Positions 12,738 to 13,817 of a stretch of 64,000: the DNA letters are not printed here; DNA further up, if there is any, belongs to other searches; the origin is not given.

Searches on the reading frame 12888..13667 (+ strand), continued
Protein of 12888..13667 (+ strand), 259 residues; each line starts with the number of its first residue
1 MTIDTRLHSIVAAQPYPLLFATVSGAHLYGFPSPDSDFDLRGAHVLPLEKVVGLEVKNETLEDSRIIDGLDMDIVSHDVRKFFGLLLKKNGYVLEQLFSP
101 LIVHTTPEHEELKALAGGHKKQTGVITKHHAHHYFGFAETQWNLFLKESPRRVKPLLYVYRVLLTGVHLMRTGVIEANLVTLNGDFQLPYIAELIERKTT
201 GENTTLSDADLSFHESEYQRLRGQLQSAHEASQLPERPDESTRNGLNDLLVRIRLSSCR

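Call 46: search_protein_families(library=pfam, proteins=[L034:92-1087:+, L037:29-1159:+, L041:9-1025:+, L042:110-1372:+, L050:65-883:+, L054:557-2338:+, L064:24-1268:+, L064:1226-1942:+, L019:7869-8882:+, L019:6451-7866:+], max_evalue=0.001)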
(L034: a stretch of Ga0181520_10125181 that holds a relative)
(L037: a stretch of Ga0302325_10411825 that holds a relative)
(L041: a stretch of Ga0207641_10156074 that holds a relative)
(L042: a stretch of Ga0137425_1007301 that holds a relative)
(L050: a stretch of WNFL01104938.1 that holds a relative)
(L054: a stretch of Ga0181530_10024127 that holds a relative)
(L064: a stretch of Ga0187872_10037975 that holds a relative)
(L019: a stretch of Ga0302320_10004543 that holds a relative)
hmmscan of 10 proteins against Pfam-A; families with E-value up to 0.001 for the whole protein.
L034:92-1087:+ (331 aa): 0 families

L037:29-1159:+ (376 aa): 0 families

L041:9-1025:+ (338 aa): 6 families
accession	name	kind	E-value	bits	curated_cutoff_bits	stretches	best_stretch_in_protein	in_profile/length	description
PF08719.17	NADAR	-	4.7e-22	79.4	35.1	1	215-336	28-163/163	NADAR domain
PF13637.12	Ank_4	-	1.4e-21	76.5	22.7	2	8-50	8-50/50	Ankyrin repeats (many copies)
PF12796.13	Ank_2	-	3.4e-21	76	27.3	2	4-72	4-69/90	Ankyrin repeats (3 copies)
PF00023.36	Ank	-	4.8e-19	67.8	21.1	2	30-60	2-32/33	Ankyrin repeat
PF13857.12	Ank_5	-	1.6e-15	57.4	27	1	16-63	1-49/56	Ankyrin repeats (many copies)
PF13606.12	Ank_3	-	3.7e-14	51.7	22.3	0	94-120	2-28/30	Ankyrin repeat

L042:110-1372:+ (420 aa): 1 family
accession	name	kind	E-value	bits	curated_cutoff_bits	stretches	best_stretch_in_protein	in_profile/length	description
PF19974.5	TCAD9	-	2.9e-09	37.1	40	1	260-361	297-400/429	Ternary complex associated domain 9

L050:65-883:+ (272 aa): 2 families
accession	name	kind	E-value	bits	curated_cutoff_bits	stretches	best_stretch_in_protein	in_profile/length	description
PF04389.22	Peptidase_M28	-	1.1e-29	104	21.3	2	47-147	6-106/193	Peptidase family M28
PF01546.33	Peptidase_M20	-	0.00028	21.3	24.6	0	59-133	3-93/206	Peptidase family M20/M25/M40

L054:557-2338:+ (593 aa): 5 families
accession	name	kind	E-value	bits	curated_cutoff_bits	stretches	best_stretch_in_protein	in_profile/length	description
PF00580.27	UvrD-helicase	-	1.4e-22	81.2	23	1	8-270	3-270/271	UvrD/REP helicase N-terminal domain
PF13245.12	AAA_19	-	1.4e-11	45.2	25.1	1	20-256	14-134/134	AAA domain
PF13361.12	UvrD_C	-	3.1e-07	30.6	25.6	1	505-567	287-345/350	UvrD-like helicase C-terminal domain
PF13538.12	UvrD_C_2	-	1e-06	28.9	27.4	1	506-566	3-50/52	UvrD-like helicase C-terminal domain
PF01443.25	Viral_helicase1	-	2.7e-05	24.6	21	0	499-563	178-222/228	Viral superfamily 1 RNA helicase core domain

L064:24-1268:+ (414 aa): 0 families

L064:1226-1942:+ (238 aa): 0 families

L019:7869-8882:+ (337 aa): 1 family
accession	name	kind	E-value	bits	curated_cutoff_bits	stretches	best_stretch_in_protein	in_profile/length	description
PF20013.4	GAP1-N2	-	2.4e-24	86.4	24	1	2-129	2-134/139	GTPase-associated protein 1, N-terminal domain type 2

L019:6451-7866:+ (471 aa): 2 families
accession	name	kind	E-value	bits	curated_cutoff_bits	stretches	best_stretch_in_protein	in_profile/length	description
PF19993.5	DO-GTPase2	-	3.4e-05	24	27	0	231-360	68-174/226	Double-GTPase 2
PF24460.1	DUF7575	-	3.4e-05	23.5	28.5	0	126-137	2-13/28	Domain of unknown function (DUF7575)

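Call 73: search_protein_families(library=padloc, proteins=[L020:9352-9987:+, L057:9285-10004:+, L069:9126-10004:+, L084:710-1237:+, L034:92-1087:+, L037:29-1159:+, L064:24-1268:+, L042:110-1372:+, L019:6451-7866:+, L054:557-2338:+], max_evalue=0.001)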
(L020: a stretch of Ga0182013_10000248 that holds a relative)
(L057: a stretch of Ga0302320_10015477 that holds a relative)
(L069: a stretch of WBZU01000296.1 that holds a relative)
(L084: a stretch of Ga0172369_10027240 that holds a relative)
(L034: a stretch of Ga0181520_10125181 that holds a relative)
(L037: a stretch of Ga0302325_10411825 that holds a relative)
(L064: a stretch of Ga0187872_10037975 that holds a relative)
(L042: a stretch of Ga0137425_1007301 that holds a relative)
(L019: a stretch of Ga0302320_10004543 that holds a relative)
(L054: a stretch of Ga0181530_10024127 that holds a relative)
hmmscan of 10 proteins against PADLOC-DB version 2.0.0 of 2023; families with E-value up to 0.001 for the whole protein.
L020:9352-9987:+ (211 aa): 0 families

L057:9285-10004:+ (239 aa): 0 families

L069:9126-10004:+ (292 aa): 0 families

L084:710-1237:+ (175 aa): 0 families

L034:92-1087:+ (331 aa): 2 families
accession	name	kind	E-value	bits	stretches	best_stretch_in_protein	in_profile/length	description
PDLC04700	PDC-M54A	-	3.9e-16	55.3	1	4-331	1330-1657/1657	-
PDLC04702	PDC-M54A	-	3.8e-11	39.2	1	49-295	1343-1586/1621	-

L037:29-1159:+ (376 aa): 2 families
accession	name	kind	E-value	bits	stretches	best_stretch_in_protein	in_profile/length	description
PDLC05062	PDC-S66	-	8.4e-20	69.4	1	1-72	209-280/282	-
PDLC00417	ThsB1|ThsB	-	2.1e-10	38.6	1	2-68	228-295/303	TIR-like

L064:24-1268:+ (414 aa): 0 families

L042:110-1372:+ (420 aa): 0 families

L019:6451-7866:+ (471 aa): 0 families

L054:557-2338:+ (593 aa): 48 families (the best 25 are shown)
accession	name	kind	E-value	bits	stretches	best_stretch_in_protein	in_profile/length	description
PDLC00112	GajB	-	8.2e-208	689.7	1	3-590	4-578/581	UrvD helicase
PDLC00136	GajB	-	1.1e-114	382.4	1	4-590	4-568/570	UrvD helicase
PDLC00149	GajB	-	1.4e-110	368.4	1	1-585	2-569/577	UrvD helicase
PDLC00138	GajB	-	7.2e-62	207.9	1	7-572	6-570/581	UrvD helicase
PDLC00129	GajB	-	1.1e-55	187.3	2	160-571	175-575/594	UrvD helicase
PDLC00130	GajB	-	2.8e-40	136.2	2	7-344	5-337/589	UrvD helicase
PDLC00106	GajB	-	5.1e-40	135.5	2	5-351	3-339/577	UrvD helicase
PDLC00117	GajB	-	6.9e-35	118.6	2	3-296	13-303/604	UrvD helicase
PDLC00123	GajB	-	2e-31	107.3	2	207-298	171-261/540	UrvD helicase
PDLC00119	GajB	-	3.6e-31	106.7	2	207-316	213-320/565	UrvD helicase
PDLC00142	GajB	-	2e-29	100.5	2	163-295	167-297/583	UrvD helicase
PDLC00131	GajB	-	9.6e-29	98.8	2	21-112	40-132/647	UrvD helicase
PDLC00132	GajB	-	6.7e-28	95.7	3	207-315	209-318/625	UrvD helicase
PDLC00127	GajB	-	4.2e-26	89.6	2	7-97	10-98/594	UrvD helicase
PDLC00147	GajB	-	1.2e-24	85.1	1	22-574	45-618/637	UrvD helicase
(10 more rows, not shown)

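Call 86: search_protein_families(library=padloc, proteins=[L054:9-560:+, L064:1226-1942:+, L041:9-1025:+, L058:8075-8791:+, L058:9031-9993:+, L022:3674-5038:+, L029:3403-5688:+, L086:9090-9995:+, L079:4061-4609:+, L019:7869-8882:+], max_evalue=0.001)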
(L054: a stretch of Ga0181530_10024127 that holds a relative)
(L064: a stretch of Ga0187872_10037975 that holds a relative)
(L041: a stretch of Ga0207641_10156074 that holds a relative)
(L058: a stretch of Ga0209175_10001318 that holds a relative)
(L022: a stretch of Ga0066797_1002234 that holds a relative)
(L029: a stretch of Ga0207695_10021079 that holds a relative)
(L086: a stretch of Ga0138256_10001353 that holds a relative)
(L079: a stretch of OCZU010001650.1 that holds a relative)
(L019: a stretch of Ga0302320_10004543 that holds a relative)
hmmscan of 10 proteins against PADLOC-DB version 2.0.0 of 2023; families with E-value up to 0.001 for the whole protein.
L054:9-560:+ (183 aa): 15 families
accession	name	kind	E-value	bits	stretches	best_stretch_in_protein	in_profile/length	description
PDLC00073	GajA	-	2.5e-62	209.7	1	1-181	406-587/589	AAA ATPase domain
PDLC00100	GajA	-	1.3e-47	160.9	1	1-178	435-615/619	AAA ATPase domain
PDLC00091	GajA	-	7.4e-15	52.8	1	2-180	407-619/627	AAA ATPase domain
PDLC00071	GajA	-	1.7e-14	51.6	1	16-181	394-582/588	AAA ATPase domain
PDLC00070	GajA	-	6.9e-14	49.4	2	76-181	490-592/596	AAA ATPase domain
PDLC00064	GajA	-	7.1e-13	46.3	2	73-180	335-456/464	AAA ATPase domain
PDLC00096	GajA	-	1.8e-11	41.5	2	81-180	497-612/630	AAA ATPase domain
PDLC00077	GajA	-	1.4e-09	35.1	1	12-177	453-611/616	AAA ATPase domain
PDLC00069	GajA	-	4.8e-07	26.6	1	13-69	454-510/687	AAA ATPase domain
PDLC00099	GajA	-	2e-06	25.1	0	15-69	413-467/626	AAA ATPase domain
PDLC00072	GajA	-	5.7e-06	23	1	69-179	532-637/709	AAA ATPase domain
PDLC00083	GajA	-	1.7e-05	21.5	0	22-86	433-498/639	AAA ATPase domain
PDLC00080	GajA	-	2e-05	21.6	0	16-70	407-460/622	AAA ATPase domain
PDLC00101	GajA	-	0.00019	18.3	0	111-180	550-625/632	AAA ATPase domain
PDLC00098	GajA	-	0.00061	16.6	1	12-177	395-531/534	AAA ATPase domain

L064:1226-1942:+ (238 aa): 0 families

L041:9-1025:+ (338 aa): 4 families
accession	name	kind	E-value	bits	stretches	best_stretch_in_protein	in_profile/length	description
PDLC04783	PDC-M72A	-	2.2e-18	64.7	1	8-177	208-373/392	-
PDLC02908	Ankyrin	-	1.9e-10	37.7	2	90-174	732-810/880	-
PDLC02203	MzaA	-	1.1e-05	21.9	0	6-61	20-75/683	-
PDLC04643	PDC-M42C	-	0.00072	17.8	0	217-304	24-114/158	-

L058:8075-8791:+ (238 aa): 0 families

L058:9031-9993:+ (320 aa): 0 families

L022:3674-5038:+ (454 aa): 2 families
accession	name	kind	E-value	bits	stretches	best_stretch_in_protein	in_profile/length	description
PDLC04783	PDC-M72A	-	1.6e-46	157.3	4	319-435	243-362/392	-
PDLC02908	Ankyrin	-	3.3e-18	63.4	2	324-428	720-828/880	-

L029:3403-5688:+ (761 aa): 1 family
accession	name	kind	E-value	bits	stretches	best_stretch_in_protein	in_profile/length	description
PDLC02919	HEAT-ARM_XIII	-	8.9e-18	61.1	2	536-692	127-283/1972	-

L086:9090-9995:+ (301 aa): 0 families

L079:4061-4609:+ (182 aa): 2 families
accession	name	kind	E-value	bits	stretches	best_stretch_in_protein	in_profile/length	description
PDLC00002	DruA1|DruA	-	1.2e-55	187.3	1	6-182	6-183/407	DUF4338 domain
PDLC00001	DruA1|DruA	-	3.8e-06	23.7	1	106-168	202-266/675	DUF4338 domain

L019:7869-8882:+ (337 aa): 0 families
